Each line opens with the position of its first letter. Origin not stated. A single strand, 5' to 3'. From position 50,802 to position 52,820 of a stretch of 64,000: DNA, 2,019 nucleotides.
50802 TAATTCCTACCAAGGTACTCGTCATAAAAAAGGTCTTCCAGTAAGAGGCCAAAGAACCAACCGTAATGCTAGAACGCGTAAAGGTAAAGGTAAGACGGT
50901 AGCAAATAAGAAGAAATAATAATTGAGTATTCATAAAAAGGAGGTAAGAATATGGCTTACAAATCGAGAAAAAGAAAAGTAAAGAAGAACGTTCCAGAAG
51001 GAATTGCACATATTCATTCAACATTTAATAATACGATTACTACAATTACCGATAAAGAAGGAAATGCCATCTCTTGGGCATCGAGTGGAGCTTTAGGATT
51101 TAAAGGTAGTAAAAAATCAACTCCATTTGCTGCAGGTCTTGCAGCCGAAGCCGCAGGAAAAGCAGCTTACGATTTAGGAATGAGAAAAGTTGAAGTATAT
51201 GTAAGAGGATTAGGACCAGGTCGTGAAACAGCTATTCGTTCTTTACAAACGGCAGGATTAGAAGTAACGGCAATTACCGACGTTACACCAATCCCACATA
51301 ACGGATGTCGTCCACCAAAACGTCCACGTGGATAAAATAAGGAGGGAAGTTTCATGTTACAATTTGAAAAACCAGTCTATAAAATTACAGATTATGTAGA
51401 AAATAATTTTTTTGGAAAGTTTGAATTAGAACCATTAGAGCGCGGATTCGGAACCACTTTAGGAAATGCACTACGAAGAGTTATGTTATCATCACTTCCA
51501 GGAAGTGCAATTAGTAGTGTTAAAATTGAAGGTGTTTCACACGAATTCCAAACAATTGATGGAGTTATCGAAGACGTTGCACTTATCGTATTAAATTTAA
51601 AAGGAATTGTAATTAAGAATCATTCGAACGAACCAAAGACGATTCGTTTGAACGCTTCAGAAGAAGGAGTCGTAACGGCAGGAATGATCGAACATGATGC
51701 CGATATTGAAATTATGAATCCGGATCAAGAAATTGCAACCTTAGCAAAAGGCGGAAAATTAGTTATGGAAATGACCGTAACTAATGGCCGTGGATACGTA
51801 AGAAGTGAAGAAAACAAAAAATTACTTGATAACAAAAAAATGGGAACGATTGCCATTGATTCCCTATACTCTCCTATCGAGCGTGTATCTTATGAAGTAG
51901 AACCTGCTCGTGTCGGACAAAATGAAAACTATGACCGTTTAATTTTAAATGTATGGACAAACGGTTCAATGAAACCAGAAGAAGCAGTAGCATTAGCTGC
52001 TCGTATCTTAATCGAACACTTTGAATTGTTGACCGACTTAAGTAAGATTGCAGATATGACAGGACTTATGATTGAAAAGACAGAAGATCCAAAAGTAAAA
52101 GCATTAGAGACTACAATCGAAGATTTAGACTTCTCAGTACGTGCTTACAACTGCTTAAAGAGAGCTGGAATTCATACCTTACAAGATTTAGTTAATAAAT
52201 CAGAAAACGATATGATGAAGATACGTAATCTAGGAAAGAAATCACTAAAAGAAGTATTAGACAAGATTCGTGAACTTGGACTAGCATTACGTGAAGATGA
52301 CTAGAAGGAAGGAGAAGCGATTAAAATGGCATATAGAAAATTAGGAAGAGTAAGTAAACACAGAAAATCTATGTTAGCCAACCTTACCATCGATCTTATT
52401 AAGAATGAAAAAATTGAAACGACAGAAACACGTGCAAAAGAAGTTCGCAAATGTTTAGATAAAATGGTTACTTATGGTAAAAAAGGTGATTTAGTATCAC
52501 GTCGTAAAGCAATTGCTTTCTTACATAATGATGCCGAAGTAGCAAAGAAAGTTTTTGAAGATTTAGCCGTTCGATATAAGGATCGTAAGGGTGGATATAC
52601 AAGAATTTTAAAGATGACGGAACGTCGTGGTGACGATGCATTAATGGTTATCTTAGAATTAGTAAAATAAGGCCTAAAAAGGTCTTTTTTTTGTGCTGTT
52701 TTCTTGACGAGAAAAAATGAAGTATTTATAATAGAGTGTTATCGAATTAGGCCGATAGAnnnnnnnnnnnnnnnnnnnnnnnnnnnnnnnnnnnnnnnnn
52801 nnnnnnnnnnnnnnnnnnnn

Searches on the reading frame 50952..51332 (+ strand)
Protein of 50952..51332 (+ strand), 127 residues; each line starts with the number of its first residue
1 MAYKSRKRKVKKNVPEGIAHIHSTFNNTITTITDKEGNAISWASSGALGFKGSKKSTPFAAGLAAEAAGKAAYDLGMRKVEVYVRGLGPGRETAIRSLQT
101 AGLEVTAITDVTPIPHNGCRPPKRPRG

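Call 98: list_cluster_members(proteins=[window:50952-51332:+, window:50554-50916:+, window:52326-52667:+, window:31883-32701:+, window:43702-44067:+])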
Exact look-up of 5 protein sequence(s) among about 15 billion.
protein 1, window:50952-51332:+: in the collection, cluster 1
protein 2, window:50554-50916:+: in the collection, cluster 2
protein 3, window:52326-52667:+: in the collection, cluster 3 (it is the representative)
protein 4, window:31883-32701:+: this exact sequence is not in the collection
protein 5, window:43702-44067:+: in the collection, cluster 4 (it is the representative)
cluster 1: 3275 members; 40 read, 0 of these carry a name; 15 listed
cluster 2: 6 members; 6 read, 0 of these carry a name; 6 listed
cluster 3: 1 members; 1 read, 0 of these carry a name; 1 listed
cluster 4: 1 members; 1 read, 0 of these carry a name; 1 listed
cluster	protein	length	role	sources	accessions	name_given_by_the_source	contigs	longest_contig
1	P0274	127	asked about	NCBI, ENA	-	-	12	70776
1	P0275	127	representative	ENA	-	-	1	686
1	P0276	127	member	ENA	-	-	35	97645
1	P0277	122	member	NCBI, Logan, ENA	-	-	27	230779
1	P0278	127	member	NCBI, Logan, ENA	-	-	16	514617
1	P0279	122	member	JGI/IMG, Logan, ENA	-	-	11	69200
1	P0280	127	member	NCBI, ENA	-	-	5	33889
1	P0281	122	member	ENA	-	-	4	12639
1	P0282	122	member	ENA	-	-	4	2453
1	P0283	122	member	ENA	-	-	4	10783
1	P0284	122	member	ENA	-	-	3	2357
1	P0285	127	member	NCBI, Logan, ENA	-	-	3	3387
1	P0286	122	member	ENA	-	-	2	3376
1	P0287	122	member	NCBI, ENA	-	-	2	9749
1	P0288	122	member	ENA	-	-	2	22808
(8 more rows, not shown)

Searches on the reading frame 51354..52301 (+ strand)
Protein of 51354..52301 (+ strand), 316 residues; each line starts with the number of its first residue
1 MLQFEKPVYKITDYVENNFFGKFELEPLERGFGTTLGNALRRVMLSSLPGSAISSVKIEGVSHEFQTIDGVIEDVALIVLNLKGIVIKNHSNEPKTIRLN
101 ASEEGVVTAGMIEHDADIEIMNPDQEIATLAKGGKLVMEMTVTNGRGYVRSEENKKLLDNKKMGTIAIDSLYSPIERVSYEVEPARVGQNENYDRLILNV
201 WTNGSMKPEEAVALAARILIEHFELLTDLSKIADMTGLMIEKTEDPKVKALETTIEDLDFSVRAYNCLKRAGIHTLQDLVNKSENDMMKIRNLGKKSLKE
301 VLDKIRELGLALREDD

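Call 53: list_cluster_members(proteins=[window:51354-52301:+, window:47507-48787:+, window:57263-58147:+, window:53655-54545:+, window:58203-59300:+])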
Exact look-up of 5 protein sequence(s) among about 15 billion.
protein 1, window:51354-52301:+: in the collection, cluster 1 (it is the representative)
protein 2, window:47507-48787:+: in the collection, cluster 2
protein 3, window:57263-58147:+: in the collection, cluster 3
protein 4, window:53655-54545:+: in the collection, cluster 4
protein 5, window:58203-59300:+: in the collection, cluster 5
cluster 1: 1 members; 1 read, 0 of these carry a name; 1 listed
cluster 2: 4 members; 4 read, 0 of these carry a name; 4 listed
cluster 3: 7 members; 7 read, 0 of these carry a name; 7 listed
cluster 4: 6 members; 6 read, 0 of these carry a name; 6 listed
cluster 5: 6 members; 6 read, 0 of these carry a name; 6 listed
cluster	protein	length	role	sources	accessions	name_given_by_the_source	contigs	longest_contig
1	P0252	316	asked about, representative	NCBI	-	-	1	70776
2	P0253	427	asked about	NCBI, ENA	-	-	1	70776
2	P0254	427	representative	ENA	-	-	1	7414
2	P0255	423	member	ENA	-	-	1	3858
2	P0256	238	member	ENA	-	-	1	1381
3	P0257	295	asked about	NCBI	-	-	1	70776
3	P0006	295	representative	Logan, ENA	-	-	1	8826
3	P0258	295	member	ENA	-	-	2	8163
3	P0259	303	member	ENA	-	-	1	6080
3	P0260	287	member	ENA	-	-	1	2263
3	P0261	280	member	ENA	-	-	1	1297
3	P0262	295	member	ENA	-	-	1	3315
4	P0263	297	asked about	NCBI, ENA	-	-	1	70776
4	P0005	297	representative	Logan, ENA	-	-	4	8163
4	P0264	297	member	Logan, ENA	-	-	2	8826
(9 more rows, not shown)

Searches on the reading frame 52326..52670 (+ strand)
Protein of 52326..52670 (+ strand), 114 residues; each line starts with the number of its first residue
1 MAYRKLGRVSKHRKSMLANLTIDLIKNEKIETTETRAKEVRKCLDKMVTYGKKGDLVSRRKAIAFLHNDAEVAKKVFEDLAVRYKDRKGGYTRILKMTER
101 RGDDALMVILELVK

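Call 99: find_encoding_contigs(protein=window:52326-52670:+, flank=8000, max_places=6)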
Protein window:52326-52670:+ (114 aa): 6 contigs read that carry it; 6 places shown.
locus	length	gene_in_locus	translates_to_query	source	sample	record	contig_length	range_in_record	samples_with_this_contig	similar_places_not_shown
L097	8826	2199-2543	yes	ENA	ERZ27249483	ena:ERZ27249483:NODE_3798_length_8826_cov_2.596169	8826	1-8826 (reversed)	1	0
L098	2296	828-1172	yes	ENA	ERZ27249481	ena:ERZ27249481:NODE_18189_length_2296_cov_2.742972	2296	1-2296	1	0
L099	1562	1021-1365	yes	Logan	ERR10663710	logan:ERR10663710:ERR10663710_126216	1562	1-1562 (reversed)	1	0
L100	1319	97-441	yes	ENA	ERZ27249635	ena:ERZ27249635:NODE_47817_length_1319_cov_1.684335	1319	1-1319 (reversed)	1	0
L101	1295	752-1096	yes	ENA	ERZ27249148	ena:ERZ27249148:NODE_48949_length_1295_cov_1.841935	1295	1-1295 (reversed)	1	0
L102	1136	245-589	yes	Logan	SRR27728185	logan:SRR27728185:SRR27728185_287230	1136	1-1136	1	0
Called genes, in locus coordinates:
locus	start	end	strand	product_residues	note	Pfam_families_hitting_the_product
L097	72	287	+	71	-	PF01176:eIF-1a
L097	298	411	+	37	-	PF00444:Ribosomal_L36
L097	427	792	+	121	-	PF00416:Ribosomal_S13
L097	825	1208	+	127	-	PF00411:Ribosomal_S11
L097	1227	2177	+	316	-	PF01193:RNA_pol_L, PF01000:RNA_pol_A_bac, PF03118:RNA_pol_A_CTD, PF26169:HHH_XRCC3_RpoA (weak)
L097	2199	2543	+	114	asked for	PF01196:Ribosomal_L17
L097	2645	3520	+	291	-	-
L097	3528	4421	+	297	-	-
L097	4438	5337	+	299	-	-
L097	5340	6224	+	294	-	-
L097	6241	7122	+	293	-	-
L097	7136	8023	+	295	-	-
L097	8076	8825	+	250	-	?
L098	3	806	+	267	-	?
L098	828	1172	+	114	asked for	PF01196:Ribosomal_L17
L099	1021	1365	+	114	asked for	PF01196:Ribosomal_L17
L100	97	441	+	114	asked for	PF01196:Ribosomal_L17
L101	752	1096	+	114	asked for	PF01196:Ribosomal_L17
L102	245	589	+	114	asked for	PF01196:Ribosomal_L17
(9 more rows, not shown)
